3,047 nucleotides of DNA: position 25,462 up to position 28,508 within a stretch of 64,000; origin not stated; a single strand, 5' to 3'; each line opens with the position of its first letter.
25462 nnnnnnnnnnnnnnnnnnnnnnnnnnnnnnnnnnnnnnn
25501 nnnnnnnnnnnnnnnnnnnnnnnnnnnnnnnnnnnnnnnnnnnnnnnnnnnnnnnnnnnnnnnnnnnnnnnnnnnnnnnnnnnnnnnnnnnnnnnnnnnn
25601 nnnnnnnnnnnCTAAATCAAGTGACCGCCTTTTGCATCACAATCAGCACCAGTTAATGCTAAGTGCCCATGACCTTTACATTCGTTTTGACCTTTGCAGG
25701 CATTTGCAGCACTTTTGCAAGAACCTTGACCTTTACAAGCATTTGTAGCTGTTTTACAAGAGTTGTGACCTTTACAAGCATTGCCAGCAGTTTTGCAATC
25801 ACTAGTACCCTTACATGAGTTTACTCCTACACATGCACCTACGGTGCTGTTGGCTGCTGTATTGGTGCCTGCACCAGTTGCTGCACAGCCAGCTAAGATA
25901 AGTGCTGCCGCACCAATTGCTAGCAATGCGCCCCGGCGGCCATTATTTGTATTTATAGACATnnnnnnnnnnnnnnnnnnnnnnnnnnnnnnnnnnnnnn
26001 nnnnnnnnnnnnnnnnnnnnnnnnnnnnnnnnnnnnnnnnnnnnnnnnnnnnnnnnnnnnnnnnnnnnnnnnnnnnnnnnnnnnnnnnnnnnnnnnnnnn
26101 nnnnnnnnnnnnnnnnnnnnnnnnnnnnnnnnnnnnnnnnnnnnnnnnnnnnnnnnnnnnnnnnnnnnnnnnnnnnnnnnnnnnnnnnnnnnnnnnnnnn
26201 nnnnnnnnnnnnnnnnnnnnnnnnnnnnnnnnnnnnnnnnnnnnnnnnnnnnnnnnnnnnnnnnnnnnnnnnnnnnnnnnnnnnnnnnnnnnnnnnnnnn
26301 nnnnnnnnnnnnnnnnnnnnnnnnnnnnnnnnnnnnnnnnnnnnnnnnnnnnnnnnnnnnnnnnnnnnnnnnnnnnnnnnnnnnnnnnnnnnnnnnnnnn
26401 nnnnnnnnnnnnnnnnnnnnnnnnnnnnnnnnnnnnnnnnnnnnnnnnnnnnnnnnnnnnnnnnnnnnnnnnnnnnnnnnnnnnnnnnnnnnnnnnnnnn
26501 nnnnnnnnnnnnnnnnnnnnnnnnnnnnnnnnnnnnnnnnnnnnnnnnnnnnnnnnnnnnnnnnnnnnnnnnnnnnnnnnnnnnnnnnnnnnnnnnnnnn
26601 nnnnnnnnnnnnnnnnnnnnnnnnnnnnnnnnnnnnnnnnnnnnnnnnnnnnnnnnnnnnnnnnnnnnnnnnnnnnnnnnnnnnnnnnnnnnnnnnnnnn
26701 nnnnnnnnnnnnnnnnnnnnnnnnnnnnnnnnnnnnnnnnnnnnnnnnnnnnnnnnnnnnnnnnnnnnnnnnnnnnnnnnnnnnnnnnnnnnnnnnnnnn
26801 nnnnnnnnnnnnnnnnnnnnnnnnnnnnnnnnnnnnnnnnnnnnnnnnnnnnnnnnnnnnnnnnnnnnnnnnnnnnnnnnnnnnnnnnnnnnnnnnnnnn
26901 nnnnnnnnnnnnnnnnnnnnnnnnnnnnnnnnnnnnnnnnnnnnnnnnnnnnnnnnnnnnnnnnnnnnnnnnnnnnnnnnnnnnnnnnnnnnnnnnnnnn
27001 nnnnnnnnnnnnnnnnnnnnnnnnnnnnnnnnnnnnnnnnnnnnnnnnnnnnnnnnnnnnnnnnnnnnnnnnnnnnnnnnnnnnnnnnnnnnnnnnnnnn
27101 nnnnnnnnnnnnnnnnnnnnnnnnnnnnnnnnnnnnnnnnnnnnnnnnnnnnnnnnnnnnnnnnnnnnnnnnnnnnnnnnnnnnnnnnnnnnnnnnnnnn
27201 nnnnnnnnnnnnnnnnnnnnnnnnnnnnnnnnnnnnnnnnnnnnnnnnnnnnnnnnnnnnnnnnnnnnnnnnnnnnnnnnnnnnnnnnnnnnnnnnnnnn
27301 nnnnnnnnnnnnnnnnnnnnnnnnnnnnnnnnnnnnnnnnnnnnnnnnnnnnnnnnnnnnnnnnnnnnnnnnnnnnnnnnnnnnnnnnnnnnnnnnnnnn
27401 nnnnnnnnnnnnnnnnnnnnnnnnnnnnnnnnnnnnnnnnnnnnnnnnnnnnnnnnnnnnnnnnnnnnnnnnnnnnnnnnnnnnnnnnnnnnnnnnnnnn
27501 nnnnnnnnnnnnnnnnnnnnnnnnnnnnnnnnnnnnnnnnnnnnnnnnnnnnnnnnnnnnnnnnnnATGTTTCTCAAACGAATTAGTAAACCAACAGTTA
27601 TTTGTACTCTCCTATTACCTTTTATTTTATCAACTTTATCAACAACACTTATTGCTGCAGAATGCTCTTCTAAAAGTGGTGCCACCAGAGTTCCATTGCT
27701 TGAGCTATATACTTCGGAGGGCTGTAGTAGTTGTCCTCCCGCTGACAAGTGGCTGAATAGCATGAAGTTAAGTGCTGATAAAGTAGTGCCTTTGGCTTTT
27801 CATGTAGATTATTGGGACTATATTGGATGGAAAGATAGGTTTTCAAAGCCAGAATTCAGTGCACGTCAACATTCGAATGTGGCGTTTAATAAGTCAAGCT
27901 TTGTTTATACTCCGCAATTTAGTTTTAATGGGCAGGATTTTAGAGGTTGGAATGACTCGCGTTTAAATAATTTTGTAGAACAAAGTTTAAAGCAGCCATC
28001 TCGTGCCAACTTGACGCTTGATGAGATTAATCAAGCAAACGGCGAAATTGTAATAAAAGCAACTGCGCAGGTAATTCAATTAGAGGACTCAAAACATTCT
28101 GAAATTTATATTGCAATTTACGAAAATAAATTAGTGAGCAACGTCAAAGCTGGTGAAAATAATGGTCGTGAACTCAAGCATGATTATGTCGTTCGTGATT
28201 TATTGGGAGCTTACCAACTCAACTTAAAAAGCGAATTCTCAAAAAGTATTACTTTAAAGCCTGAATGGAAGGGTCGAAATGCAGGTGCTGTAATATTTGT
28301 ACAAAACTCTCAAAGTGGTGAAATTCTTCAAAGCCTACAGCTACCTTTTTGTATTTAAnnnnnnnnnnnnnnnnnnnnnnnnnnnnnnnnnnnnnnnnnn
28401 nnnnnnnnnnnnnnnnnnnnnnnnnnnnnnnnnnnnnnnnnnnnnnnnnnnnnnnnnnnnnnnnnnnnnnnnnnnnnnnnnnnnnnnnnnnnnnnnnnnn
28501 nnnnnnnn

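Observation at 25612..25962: Precursor built from four tandem 13-14-residue Cys-Lys units behind a lipobox (and RR-containing) leader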

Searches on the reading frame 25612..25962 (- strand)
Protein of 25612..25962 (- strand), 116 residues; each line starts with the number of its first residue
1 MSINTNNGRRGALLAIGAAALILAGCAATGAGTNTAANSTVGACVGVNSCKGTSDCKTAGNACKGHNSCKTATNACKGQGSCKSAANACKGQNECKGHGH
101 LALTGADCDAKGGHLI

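Call 3: search_protein_families(library=pfam, proteins=[window:25612-25962:-], max_evalue=0.01)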
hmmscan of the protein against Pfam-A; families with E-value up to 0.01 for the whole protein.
window:25612-25962:- (116 aa): 0 families

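Call 4: search_protein_families(library=ncbifam, proteins=[window:25612-25962:-], max_evalue=0.01)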
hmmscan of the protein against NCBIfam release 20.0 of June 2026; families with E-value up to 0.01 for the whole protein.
window:25612-25962:- (116 aa): 1 family
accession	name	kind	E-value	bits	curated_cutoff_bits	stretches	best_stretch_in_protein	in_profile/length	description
NF050166.1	Cu_RiPP_BufA2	equivalog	1.2e-30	105.5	60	2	12-71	2-60/79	BufA2 family periplasmic bufferin-type metallophore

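Call 6: find_homologous_proteins(query=window:25612-25962:-, max_evalue=0.001)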
Query window:25612-25962:- (116 aa): 2847 proteins with E <= 0.001 among 4272 candidates; the best 120 are listed.
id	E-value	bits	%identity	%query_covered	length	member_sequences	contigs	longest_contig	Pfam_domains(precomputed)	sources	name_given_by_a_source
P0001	3.0e-45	171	83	79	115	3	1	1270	-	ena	-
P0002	6.2e-45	170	74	100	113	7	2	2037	-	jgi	jgi:hypothetical protein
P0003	1.0e-44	169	77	99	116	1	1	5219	-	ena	-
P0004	1.8e-44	168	76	100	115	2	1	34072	-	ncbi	ncbi:MAG: hypothetical protein ACKVOA_02860 [Methylophilaceae bacterium]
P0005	4.7e-44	167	78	100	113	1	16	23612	-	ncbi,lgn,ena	-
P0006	1.7e-43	165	76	100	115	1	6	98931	-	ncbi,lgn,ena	-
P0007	4.0e-43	164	77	98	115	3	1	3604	-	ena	-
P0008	7.0e-43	163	74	100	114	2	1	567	-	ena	-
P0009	9.3e-43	163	75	100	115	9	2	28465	-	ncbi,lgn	-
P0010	9.9e-43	163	74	100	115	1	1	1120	-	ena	-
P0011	1.3e-42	163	75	100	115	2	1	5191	-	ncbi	ncbi:MAG: hypothetical protein V4605_09315 [Pseudomonadota bacterium]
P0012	1.5e-42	162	72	100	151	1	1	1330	-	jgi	jgi:hypothetical protein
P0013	1.5e-42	162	72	100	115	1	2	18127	-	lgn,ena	-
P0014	1.7e-42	162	73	100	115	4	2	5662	-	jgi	jgi:hypothetical protein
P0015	2.0e-42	162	76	100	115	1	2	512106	-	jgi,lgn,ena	-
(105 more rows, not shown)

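Call 16: find_related_loci(query=window:25612-25962:-, collection=genome_contigs, flank=6000)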
Query window:25612-25962:- (116 aa) in genome_contigs; peptide patterns used: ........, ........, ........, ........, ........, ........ (x = any residue, [..] = any of these).
599 stretches matched a pattern (row limit reached: there are more); 414 encode a relative of the query (tblastn E <= 1e-3); the best 80 are kept; 80 distinct loci.
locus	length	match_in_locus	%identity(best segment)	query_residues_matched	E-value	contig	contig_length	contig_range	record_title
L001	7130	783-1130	97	1-116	3e-66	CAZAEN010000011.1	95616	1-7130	MAG TPA_asm: uncultured Methylophilaceae bacterium isolate SRP286056_co2_262 genome assembly, contig: NODE_212_length_95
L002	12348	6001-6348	91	1-116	1e-52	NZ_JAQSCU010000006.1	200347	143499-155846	MAG: Methylotenera sp. isolate U-2020 MAG001 NODE_19_length_200347_cov_15.440407, whole genome shotgun sequence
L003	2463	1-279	92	24-116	7e-50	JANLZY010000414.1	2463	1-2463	MAG: Methylotenera sp. isolate OTE_12_metabat_211 OTE_12_k141_252384, whole genome shotgun sequence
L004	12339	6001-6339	73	1-116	7e-50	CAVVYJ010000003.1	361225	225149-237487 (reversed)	MAG: uncultured beta proteobacterium isolate MFD03899.bin.1.28 genome assembly, contig: contig_20823, whole genome shotg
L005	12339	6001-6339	75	1-115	1e-46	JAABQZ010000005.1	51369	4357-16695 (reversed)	MAG: Methylophilaceae bacterium isolate S06.Bin152 NODE_5_length_51369_cov_14.0948, whole genome shotgun sequence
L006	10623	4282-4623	73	1-116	6e-46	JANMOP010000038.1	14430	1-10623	MAG: Methylotenera sp. isolate OTE_58_metabat_147 OTE_58_k141_5709389, whole genome shotgun sequence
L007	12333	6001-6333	72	1-116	1e-45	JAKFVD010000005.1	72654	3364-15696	MAG: Methylotenera sp. isolate D2_Bin_10 D2_0000052, whole genome shotgun sequence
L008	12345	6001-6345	70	1-116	4e-44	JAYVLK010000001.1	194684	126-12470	MAG: Methylotenera sp. isolate GL54_UP_metabinner_13 GL54_UP_metabinner_13_0, whole genome shotgun sequence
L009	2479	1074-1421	85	1-116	3e-44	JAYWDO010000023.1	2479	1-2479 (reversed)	MAG: Pseudomonadota bacterium isolate GL95_UP_metabinner_14 GL95_UP_metabinner_14_22, whole genome shotgun sequence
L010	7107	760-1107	91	1-116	6e-43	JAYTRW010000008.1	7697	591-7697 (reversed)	MAG: Methylotenera sp. isolate GFS_4863 GFS_4863_7, whole genome shotgun sequence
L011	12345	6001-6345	76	1-116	9e-42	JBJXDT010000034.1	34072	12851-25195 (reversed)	MAG: Methylophilaceae bacterium isolate P.bin.87 k127_307770, whole genome shotgun sequence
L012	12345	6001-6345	76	1-116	2e-40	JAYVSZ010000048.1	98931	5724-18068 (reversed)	MAG: Methylophilaceae bacterium isolate GL74_DN_metabinner_13 GL74_DN_metabinner_13_47, whole genome shotgun sequence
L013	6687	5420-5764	75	1-116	6e-39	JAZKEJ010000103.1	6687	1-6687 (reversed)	MAG: Pseudomonadota bacterium isolate DC_HB_02_SPN181219-bin027 DCHB02SPN_B027_0_000000000103, whole genome shotgun sequ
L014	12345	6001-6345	76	1-116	2e-38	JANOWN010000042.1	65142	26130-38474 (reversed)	MAG: Methylotenera sp. isolate VAR_35_metabat_405 VAR_35_k141_4963839, whole genome shotgun sequence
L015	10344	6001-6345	75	1-116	8e-38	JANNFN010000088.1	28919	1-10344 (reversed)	MAG: Methylotenera sp. isolate OTE_75_metabat_285 OTE_75_k141_3200731, whole genome shotgun sequence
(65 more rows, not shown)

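Call 21: search_protein_families(library=ncbifam, proteins=[window:25612-25962:-], max_evalue=10)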
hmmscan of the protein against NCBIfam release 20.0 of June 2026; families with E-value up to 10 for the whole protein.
window:25612-25962:- (116 aa): 2 families
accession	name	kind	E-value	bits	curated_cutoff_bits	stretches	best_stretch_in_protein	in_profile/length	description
NF050166.1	Cu_RiPP_BufA2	equivalog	1.2e-30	105.5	60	2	12-71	2-60/79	BufA2 family periplasmic bufferin-type metallophore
TIGR02811.1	formate_TAT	hypoth_equivalog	9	6.7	48.45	0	4-39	6-39/66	formate dehydrogenase region TAT target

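Call 28: predict_structure(alignment_id=A1)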
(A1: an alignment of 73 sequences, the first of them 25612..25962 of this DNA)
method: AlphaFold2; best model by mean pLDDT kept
length: 116 residues; sequences in the alignment: 73
mean_pLDDT: 49.5   pTM: 0.30
mean pLDDT of the five models: 49.5, 49.4, 49.1, 45.1, 43.5
residues with pLDDT >= 90: 0; 70-90: 1; 50-70: 50; < 50: 65
segments of 3 or more residues with pLDDT < 50: 1-9, 18-21, 23-39, 49-53, 76-99
pLDDT, mean of each block of 10 residues (from residue 1): 46 50 42 41 56 50 53 51 41 43 64 62
secondary structure, 60 per line:
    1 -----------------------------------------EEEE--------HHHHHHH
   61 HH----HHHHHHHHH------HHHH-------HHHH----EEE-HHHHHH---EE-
elements in order: E42-45 H54-62 H67-75 H82-85 H93-96 E101-103 H105-110

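Call 43: search_protein_representatives(alignment_id=A1)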
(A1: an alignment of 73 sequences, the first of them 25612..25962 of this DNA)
Query: 73 sequences, 114 profile positions. Proteins with E-value up to 0.001 (for the whole library): 1547; up to 1e-10: 472; up to 1e-30: 3. The best 150 are listed.
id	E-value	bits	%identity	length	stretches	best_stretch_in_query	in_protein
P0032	3.4e-46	172.4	-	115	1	1-114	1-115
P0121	2.1e-34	134.4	-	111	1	8-113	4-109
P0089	1.0e-32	128.9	-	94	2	5-67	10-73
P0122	3.8e-30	120.7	-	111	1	6-113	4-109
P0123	4.6e-28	113.9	-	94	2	5-68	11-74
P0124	1.6e-26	109.0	-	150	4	5-68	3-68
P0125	9.2e-26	106.5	-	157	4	6-68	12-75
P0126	2.3e-25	105.2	-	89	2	5-65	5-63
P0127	2.9e-24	101.7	-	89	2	7-68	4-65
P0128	5.4e-23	97.6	-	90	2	72-113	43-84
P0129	3.1e-22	95.2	-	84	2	10-68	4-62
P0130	8.1e-22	93.8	-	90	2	72-112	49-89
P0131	9.1e-22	93.6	-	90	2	8-68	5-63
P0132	1.0e-21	93.5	-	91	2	5-67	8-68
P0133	1.2e-21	93.2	-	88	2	5-68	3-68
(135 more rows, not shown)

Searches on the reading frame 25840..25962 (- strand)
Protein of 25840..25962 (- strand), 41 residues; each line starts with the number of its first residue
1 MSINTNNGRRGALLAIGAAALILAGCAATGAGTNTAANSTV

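Call 21: search_protein_families(library=ncbifam, proteins=[window:25840-25962:-], max_evalue=10)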
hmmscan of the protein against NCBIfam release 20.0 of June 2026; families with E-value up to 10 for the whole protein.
seq(41 aa): 2 families
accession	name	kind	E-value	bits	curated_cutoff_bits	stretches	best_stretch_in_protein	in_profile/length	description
NF046053.1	lipo_BPTD_2524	equivalog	0.14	12.5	50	1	13-37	5-28/132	BPTD_2524 family lipoprotein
TIGR02811.1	formate_TAT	hypoth_equivalog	0.26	11.6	48.45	1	4-38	6-38/66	formate dehydrogenase region TAT target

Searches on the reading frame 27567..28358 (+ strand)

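Call 3: search_protein_families(library=pfam, proteins=[window:27567-28358:+], max_evalue=0.01)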
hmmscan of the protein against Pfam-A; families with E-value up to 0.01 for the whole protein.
window:27567-28358:+ (263 aa): 2 families
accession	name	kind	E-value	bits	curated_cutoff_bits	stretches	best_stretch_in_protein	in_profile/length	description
PF06764.17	DUF1223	-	5.6e-60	203.3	30.7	1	44-246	1-202/202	Protein of unknown function (DUF1223)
PF11551.14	Omp28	-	6.7e-05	23.2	34.9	1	112-255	10-161/171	Outer membrane protein Omp28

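Call 4: search_protein_families(library=ncbifam, proteins=[window:27567-28358:+], max_evalue=0.01)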
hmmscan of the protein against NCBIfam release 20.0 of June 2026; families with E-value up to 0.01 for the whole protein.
window:27567-28358:+ (263 aa): 2 families
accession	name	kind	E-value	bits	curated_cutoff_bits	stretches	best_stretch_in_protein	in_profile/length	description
NF033782.1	lipoprot_Omp28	subfamily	2e-08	33.8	150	1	37-257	34-257/264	Omp28 family outer membrane lipoprotein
NF045500.1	Omp28_seleno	equivalog_domain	0.0086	15.5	200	0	159-258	163-265/377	Omp28-related selenoprotein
